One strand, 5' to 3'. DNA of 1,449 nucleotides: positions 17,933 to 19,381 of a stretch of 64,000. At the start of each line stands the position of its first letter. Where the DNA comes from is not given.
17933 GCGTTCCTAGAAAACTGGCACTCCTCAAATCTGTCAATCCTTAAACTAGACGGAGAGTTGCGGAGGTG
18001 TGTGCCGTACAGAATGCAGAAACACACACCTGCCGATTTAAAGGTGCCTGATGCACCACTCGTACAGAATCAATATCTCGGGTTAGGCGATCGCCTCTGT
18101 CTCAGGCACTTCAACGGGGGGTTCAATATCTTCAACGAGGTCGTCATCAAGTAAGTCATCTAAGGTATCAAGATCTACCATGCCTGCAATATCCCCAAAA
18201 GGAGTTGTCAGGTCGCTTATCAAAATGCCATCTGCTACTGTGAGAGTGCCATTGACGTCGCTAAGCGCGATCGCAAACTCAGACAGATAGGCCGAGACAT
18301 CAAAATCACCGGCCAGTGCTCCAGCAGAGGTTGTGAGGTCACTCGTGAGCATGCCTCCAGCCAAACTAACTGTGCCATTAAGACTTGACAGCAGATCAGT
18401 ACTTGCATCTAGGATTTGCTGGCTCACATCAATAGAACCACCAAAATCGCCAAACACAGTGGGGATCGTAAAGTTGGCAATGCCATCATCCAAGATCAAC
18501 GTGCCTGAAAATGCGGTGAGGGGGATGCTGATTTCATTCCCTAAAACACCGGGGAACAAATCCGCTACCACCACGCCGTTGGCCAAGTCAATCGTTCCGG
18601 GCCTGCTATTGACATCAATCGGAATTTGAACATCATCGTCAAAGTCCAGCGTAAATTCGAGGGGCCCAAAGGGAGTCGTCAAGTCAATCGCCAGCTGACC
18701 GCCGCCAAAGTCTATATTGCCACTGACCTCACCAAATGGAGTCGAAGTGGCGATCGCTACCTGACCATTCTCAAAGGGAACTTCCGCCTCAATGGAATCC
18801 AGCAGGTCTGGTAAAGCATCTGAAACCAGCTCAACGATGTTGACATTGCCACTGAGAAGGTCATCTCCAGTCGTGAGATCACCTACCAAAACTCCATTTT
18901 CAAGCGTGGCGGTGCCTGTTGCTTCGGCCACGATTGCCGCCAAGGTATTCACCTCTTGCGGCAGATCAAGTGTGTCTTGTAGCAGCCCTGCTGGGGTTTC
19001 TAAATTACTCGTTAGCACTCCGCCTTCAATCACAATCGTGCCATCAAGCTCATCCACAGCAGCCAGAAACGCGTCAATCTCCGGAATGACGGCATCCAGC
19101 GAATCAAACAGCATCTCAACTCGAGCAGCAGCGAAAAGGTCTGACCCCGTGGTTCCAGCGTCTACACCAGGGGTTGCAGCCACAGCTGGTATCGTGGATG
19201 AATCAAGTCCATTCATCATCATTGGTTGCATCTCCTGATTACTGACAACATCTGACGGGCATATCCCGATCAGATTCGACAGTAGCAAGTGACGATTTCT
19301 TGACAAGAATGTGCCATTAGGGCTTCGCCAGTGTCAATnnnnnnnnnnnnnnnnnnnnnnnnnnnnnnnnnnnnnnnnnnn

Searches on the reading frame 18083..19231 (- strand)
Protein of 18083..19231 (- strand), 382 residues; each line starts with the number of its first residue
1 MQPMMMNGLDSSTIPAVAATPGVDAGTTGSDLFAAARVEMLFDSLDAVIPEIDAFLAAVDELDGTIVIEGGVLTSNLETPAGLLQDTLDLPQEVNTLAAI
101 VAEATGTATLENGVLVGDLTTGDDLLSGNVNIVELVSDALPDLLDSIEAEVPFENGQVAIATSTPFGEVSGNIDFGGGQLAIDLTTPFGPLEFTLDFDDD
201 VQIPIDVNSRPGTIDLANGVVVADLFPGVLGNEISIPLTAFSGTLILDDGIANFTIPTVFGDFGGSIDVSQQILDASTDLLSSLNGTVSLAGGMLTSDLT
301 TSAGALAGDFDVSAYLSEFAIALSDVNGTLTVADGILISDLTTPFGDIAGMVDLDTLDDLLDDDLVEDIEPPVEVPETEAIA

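Call 3: search_protein_families(library=pfam, proteins=[window:18083-19231:-], max_evalue=0.1)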
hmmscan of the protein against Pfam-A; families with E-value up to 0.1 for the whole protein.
window:18083-19231:- (382 aa): 0 families

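Call 4: search_protein_families(library=padloc, proteins=[window:18083-19231:-], max_evalue=0.1)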
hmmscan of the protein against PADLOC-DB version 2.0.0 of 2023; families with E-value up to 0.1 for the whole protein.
window:18083-19231:- (382 aa): 0 families

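Call 5: search_protein_families(library=ncbifam, proteins=[window:18083-19231:-], max_evalue=0.1)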
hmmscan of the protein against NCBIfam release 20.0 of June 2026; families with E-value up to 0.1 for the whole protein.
window:18083-19231:- (382 aa): 0 families

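Call 8: find_homologous_proteins(query=window:18083-19231:-, max_evalue=0.001)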
Query window:18083-19231:- (382 aa): 9 proteins with E <= 0.001 among 8000 candidates.
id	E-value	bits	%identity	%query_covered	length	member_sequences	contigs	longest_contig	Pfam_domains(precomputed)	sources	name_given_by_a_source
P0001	1.2e-225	767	100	99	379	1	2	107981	-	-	-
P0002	5.1e-153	528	70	99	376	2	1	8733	-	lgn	-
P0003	3.8e-62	229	39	92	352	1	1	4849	-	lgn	-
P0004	4.8e-46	176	35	76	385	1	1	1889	-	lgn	-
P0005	1.0e-42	165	35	87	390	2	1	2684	-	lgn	-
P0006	9.7e-35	139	38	81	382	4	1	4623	-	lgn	-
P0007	6.4e-34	136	38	80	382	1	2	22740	-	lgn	-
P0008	2.5e-33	134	32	80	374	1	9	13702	-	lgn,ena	-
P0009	1.6e-30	125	33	79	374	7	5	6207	-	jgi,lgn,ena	jgi:hypothetical protein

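Call 11: find_encoding_contigs(protein=P0002, flank=6000, max_places=3)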
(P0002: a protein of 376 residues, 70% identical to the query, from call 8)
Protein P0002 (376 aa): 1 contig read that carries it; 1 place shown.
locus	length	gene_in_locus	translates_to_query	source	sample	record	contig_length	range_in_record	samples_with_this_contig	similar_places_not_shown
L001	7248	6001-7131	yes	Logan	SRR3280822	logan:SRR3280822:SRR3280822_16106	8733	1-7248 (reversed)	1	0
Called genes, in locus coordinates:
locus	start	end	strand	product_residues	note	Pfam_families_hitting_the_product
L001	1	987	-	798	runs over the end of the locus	PF05226:CHASE2, PF00512:HisKA, PF02518:HATPase_c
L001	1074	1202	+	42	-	-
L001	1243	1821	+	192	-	-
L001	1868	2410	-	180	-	-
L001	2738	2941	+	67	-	PF03466:LysR_substrate (weak)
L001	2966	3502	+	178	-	PF00186:DHFR_1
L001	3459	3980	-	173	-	PF16156:DUF4864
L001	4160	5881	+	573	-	PF09378:HAS-barrel, PF01935:DUF87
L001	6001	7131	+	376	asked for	-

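Call 12: find_encoding_contigs(protein=P0007, flank=6000, max_places=3)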
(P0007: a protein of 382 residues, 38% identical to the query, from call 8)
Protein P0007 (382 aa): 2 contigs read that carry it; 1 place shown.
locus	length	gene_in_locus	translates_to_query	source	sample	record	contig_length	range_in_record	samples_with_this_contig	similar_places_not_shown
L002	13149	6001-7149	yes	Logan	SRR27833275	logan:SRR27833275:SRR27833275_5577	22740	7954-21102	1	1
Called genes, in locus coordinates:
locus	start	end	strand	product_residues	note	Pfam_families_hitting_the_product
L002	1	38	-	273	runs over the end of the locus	PF01716:MSP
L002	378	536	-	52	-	-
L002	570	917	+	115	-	-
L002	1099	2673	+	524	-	PF02638:GHL10 (weak)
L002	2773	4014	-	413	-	PF01266:DAO (faint), PF03486:HI0933_like, PF07992:Pyr_redox_2 (faint), PF22780:HI0933_like_1st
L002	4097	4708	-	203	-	PF05724:TPMT, PF13489:Methyltransf_23, PF05175:MTS (weak), PF03848:TehB (weak), PF08241:Methyltransf_11, PF08242:Methyltransf_12, PF13649:Methyltransf_25, PF13847:Methyltransf_31 (weak)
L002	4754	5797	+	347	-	PF02016:Peptidase_S66, PF17676:Peptidase_S66C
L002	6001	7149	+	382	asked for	-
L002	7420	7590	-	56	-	PF08369:PCP_red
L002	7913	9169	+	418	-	PF00140:Sigma70_r1_2, PF04542:Sigma70_r2, PF04539:Sigma70_r3, PF04545:Sigma70_r4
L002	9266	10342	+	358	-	PF01820:Dala_Dala_lig_N, PF02786:CPSase_L_D2 (weak), PF02222:ATP-grasp, PF07478:Dala_Dala_lig_C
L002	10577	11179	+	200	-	-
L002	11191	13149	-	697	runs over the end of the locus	-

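Call 13: find_encoding_contigs(protein=P0008, flank=6000, max_places=3)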
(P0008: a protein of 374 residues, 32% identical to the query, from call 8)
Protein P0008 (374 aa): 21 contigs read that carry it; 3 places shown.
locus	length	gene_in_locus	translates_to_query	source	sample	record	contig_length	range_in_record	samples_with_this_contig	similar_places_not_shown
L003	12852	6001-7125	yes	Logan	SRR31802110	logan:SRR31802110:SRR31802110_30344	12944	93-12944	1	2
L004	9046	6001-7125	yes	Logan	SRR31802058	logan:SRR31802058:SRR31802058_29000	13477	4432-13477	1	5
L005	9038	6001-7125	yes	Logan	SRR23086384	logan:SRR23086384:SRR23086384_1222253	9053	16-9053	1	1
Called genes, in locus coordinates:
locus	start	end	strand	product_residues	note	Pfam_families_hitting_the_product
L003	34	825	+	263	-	PF02548:Pantoate_transf, PF13714:PEP_mutase (weak)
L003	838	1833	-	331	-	PF00534:Glycos_transf_1 (weak)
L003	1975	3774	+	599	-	-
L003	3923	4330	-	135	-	PF01050:MannoseP_isomer, PF07883:Cupin_2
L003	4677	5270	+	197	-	PF05685:Uma2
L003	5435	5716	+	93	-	PF01329:Pterin_4a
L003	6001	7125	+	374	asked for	-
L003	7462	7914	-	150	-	PF02814:UreE_N, PF05194:UreE_C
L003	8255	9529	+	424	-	PF00005:ABC_tran, PF02463:SMC_N (faint), PF13304:AAA_21 (faint), PF17912:OB_MalK, PF08402:TOBE_2, PF03459:TOBE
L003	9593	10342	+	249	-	PF17746:SfsA_N, PF03749:SfsA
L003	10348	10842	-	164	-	PF00994:MoCF_biosynth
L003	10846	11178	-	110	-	PF03912:Psb28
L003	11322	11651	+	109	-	PF12840:HTH_20, PF01022:HTH_5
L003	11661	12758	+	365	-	PF01758:SBF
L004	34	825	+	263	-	PF02548:Pantoate_transf, PF13714:PEP_mutase (weak)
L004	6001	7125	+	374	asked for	-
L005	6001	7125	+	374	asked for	-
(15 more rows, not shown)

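Call 15: find_encoding_contigs(protein=P0003, flank=6000, max_places=2)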
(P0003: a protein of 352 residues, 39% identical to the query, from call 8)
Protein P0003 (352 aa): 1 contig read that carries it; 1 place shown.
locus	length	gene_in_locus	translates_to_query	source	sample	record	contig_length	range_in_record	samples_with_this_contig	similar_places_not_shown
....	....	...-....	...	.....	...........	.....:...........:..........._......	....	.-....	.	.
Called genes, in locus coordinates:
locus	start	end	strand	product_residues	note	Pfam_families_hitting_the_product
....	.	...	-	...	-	?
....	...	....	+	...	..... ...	-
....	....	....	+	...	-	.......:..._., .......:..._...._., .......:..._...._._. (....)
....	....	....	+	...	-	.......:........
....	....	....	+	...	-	-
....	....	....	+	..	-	?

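Call 16: find_encoding_contigs(protein=P0009, flank=6000, max_places=2)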
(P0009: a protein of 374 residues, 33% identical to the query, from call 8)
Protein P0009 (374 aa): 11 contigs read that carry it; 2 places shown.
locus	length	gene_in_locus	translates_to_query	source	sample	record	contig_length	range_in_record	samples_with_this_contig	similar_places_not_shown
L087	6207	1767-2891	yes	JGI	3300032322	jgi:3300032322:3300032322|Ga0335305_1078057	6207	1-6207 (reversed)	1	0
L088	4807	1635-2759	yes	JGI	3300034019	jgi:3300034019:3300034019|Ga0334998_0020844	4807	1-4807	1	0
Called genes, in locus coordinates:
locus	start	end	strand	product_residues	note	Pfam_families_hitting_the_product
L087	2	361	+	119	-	?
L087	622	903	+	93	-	PF01329:Pterin_4a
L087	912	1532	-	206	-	-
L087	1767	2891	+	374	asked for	-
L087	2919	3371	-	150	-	PF02814:UreE_N, PF05194:UreE_C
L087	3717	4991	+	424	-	PF00005:ABC_tran, PF02463:SMC_N (faint), PF13304:AAA_21 (faint), PF17912:OB_MalK, PF08402:TOBE_2, PF03459:TOBE (weak)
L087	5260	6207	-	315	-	?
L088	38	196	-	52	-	-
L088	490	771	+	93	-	PF01329:Pterin_4a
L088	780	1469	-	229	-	-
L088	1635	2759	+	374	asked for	-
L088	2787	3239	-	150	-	PF02814:UreE_N, PF05194:UreE_C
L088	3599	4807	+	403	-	?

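Call 25: search_solved_structures(query=A1, max_evalue=1)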
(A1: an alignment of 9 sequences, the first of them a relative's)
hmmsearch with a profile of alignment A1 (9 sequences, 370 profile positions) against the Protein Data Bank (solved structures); distinct sequences matched with E-value up to 1: 1.
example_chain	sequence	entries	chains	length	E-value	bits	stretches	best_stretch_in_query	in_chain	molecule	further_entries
8eki_A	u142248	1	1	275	0.24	14.1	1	26-83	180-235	Protein transport protein SEC20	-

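Call 34: predict_structure(alignment_id=A1)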
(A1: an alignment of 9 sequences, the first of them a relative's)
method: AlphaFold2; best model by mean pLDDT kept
length: 379 residues; sequences in the alignment: 9
mean_pLDDT: 66.5   pTM: 0.48
mean pLDDT of the five models: 66.5, 62.9, 60.7, 58.4, 56.9
residues with pLDDT >= 90: 6; 70-90: 219; 50-70: 77; < 50: 77
segments of 3 or more residues with pLDDT < 50: 1-51, 354-379
pLDDT, mean of each block of 10 residues (from residue 1): 26 27 26 27 35 63 87 78 83 86 87 82 77 69 70 73 67 73 66 70 71 76 60 73 76 69 72 79 88 83 81 83 86 79 72 49 31 24
secondary structure, 60 per line:
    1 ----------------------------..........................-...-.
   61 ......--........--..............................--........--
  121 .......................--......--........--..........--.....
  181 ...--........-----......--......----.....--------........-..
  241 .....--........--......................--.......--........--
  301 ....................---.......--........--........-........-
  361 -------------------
elements in order: H29-54 E60-66 E69-76 E79-86 H87-100 E101-108 E111-118 E121-128 H129-143 E146-151 E154-161 E164-173 E176-183 E186-193 E199-204 E207-212 E217-221 E230-234 E239-245 E248-255 E258-265 H266-279 E282-288 E291-298 E301-308 H309-320 E324-330 E333-340 E343-350 H352-359

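Call 38: fold_search(model_id=the predicted structure, library=pdb)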
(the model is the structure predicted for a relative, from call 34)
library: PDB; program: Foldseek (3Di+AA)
matches with E <= 10: 1558; with E <= 0.001: 9
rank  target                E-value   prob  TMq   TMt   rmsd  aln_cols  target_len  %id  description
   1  8xla_E                7.0e-05  0.38  0.10  0.10  27.6       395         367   12  Mismatch Repair Complex (released 2025-04-16)
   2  8xla_B                1.6e-04  0.44  0.11  0.11  28.8       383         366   10  Mismatch Repair Complex (released 2025-04-16)
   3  3q4j_E                1.8e-04  0.38  0.10  0.11  28.6       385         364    9  Structure of a small peptide ligand bound to E.coli DNA sliding clamp (released 2011-12-28)
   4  6dj8_B                3.9e-04  0.18  0.08  0.08  30.4       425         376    8  Structure of DNA polymerase III subunit beta from Borrelia burgdorferi in complex with a natural product (released 2019-05-29)
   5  9a2l_MODEL_1_A        4.1e-04  0.51  0.12  0.11  20.9       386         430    8  Model of E. coli TolB by in-cell photo-crosslinking MS and deep learning (released 2023-02-24)
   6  2hqs_B                4.8e-04  0.23  0.11  0.10  21.4       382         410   10  Crystal structure of TolB/Pal complex (released 2007-04-03)
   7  8dt6_B                5.3e-04  0.21  0.09  0.09  28.5       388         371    9  Crystal Structure of DNA Polymerase III beta subunit from Elizabethkingia anophelis (released 2022-08-10)
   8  3q4j_C                5.6e-04  0.25  0.10  0.11  28.8       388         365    9  Structure of a small peptide ligand bound to E.coli DNA sliding clamp (released 2011-12-28)
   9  4n96_A                9.1e-04  0.23  0.10  0.10  28.2       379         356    9  E. coli sliding clamp in complex with 6-nitroindazole (released 2013-11-06)
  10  6ap4_M                1.2e-03  0.28  0.11  0.11  28.2       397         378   12  Crystal structure of the DNA polymerase III subunit beta from Acinetobacter baumannii (released 2017-12-20)
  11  2pol_A                1.2e-03  0.21  0.10  0.10  27.9       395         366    8  THREE-DIMENSIONAL STRUCTURE OF THE BETA SUBUNIT OF ESCHERICHIA COLI DNA POLYMERASE III HOLOENZYME: A SLIDING DNA CLAMP (released 1994-01-31)
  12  2w8b_A                1.3e-03  0.66  0.15  0.15  20.8       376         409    9  Crystal structure of processed TolB in complex with Pal (released 2009-02-17)
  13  6izo_B                1.3e-03  0.21  0.09  0.09  27.9       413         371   10  Crystal structure of DNA polymerase sliding clamp from Caulobacter crescentus (released 2019-11-27)
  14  6izo_A                1.4e-03  0.21  0.10  0.10  27.4       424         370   10  Crystal structure of DNA polymerase sliding clamp from Caulobacter crescentus (released 2019-11-27)
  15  6amq_C                1.5e-03  0.20  0.10  0.11  28.0       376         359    8  Crystal structure of the DNA polymerase III subunit beta from Enterobacter cloacae (released 2017-11-01)
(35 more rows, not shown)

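Call 39: search_protein_representatives(alignment_id=A1)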
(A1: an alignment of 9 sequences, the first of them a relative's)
Query: 9 sequences, 370 profile positions. Proteins with E-value up to 0.001 (for the whole library): 63; up to 1e-10: 56; up to 1e-30: 48. The best 63 are listed.
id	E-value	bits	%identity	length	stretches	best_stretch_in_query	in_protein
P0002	3.9e-140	483.9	-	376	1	2-362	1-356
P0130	5.0e-120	417.8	-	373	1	7-369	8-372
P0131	6.2e-98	345.1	-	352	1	51-357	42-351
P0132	1.2e-95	337.6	-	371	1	11-360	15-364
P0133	2.1e-91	323.6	-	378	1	21-362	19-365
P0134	5.1e-87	309.2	-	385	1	21-359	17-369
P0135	1.4e-85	304.5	-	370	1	36-366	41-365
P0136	7.8e-84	298.7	-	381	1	12-367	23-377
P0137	1.7e-81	291.0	-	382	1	11-367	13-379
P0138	2.2e-79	284.0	-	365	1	13-360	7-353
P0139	1.1e-78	281.8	-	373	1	3-360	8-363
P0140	1.3e-76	275.0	-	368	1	48-366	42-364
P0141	1.9e-76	274.4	-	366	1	28-358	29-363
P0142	1.5e-73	264.9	-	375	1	28-365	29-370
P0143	1.7e-73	264.7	-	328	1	47-358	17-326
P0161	2.3e-51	191.9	-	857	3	17-308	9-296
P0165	1.2e-43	166.5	-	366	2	13-297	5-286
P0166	2.1e-42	162.3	-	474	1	44-364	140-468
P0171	1.5e-33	133.2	-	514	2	52-300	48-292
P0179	2.1e-27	113.0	-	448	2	13-297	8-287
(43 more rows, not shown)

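Call 42: search_protein_families(library=pfam, alignment_id=A2, max_evalue=0.01)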
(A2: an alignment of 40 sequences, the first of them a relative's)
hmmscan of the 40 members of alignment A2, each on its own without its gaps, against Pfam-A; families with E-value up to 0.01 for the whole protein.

A. member 1, P0001 (379 aa): 0 families

B. families by the number of members that match (of 40 scanned): 2 families
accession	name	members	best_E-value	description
PF01203.25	T2SSN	3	0.00049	Type II secretion system (T2SS), protein N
PF15058.11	Speriolin_N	1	0.0071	Speriolin N terminus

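Call 51: predict_structure(alignment_id=A2)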
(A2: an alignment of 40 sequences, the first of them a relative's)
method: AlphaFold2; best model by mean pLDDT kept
length: 379 residues; sequences in the alignment: 40
mean_pLDDT: 80.6   pTM: 0.64
mean pLDDT of the five models: 80.6, 80.0, 78.3, 76.6, 75.9
residues with pLDDT >= 90: 179; 70-90: 121; 50-70: 17; < 50: 62
segments of 3 or more residues with pLDDT < 50: 1-47, 361-369, 376-379
pLDDT, mean of each block of 10 residues (from residue 1): 40 36 37 42 46 78 96 92 94 94 95 92 91 84 87 90 85 91 85 89 88 93 85 92 92 86 88 88 96 92 90 92 95 93 87 68 45 47
secondary structure, 60 per line:
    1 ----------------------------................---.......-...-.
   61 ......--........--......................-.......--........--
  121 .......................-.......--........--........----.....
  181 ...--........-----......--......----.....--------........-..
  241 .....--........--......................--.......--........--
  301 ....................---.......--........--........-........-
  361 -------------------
elements in order: H29-44 H48-54 E60-66 E69-76 E79-86 H87-100 E102-108 E111-118 E121-128 H129-143 E145-151 E154-161 E164-171 E176-183 E186-193 E199-204 E207-212 E217-221 E230-234 E239-245 E248-255 E258-265 H266-279 E282-288 E291-298 E301-308 H309-320 E324-330 E333-340 E343-350 H352-359

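Call 54: fold_search(model_id=the predicted structure, library=pdb)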
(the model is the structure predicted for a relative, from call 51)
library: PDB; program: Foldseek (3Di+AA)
matches with E <= 10: 1525; with E <= 0.001: 1
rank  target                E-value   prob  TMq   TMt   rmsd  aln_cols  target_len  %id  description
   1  6dj8_A                8.8e-04  0.14  0.08  0.08  30.5       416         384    7  Structure of DNA polymerase III subunit beta from Borrelia burgdorferi in complex with a natural product (released 2019-05-29)
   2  8xla_B                1.0e-03  0.21  0.10  0.11  28.6       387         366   10  Mismatch Repair Complex (released 2025-04-16)
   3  3q4j_E                1.1e-03  0.20  0.10  0.11  28.4       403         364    8  Structure of a small peptide ligand bound to E.coli DNA sliding clamp (released 2011-12-28)
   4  3q4k_B                1.3e-03  0.16  0.10  0.10  28.6       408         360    9  Structure of a small peptide ligand bound to E.coli DNA sliding clamp (released 2011-12-28)
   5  3q4k_A                1.5e-03  0.20  0.10  0.11  28.9       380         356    8  Structure of a small peptide ligand bound to E.coli DNA sliding clamp (released 2011-12-28)
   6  8xla_E                1.6e-03  0.16  0.09  0.10  28.7       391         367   12  Mismatch Repair Complex (released 2025-04-16)
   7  6pth_A                1.6e-03  0.14  0.08  0.08  30.2       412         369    9  Crystal structure of a DnaN sliding clamp (DNA polymerase III subunit beta) from Pseudomonas aeruginosa bound to grise (released 2019-08-07)
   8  8dt6_D                1.6e-03  0.13  0.08  0.08  29.9       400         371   10  Crystal Structure of DNA Polymerase III beta subunit from Elizabethkingia anophelis (released 2022-08-10)
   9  7e7w_A                2.6e-03  0.35  0.11  0.14  21.0       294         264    8  Crystal structure of RSL mutant in complex with sugar Ligand (released 2021-04-14)
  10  8dt6_B                2.9e-03  0.18  0.11  0.11  27.3       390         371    9  Crystal Structure of DNA Polymerase III beta subunit from Elizabethkingia anophelis (released 2022-08-10)
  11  4k74_B                3.2e-03  0.15  0.10  0.10  28.9       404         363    8  The UmuC subunit of the E. coli DNA polymerase V shows a unique interaction with the beta-clamp processivity factor. (released 2013-07-17)
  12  3q4j_C                3.4e-03  0.14  0.10  0.10  28.8       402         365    8  Structure of a small peptide ligand bound to E.coli DNA sliding clamp (released 2011-12-28)
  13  4tr8_A                3.4e-03  0.11  0.09  0.09  27.6       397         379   10  Crystal structure of DNA polymerase sliding clamp from Pseudomonas aeruginosa (released 2014-09-10)
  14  7e7u_B                3.6e-03  0.57  0.13  0.16  21.1       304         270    8  Crystal structure of RSL mutant in complex with sugar Ligand (released 2021-04-14)
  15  6bn8_A                4.0e-03  0.13  0.10  0.05  21.2       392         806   10  Crystal structure of DDB1-CRBN-BRD4(BD1) complex bound to dBET55 PROTAC. (released 2018-06-06)
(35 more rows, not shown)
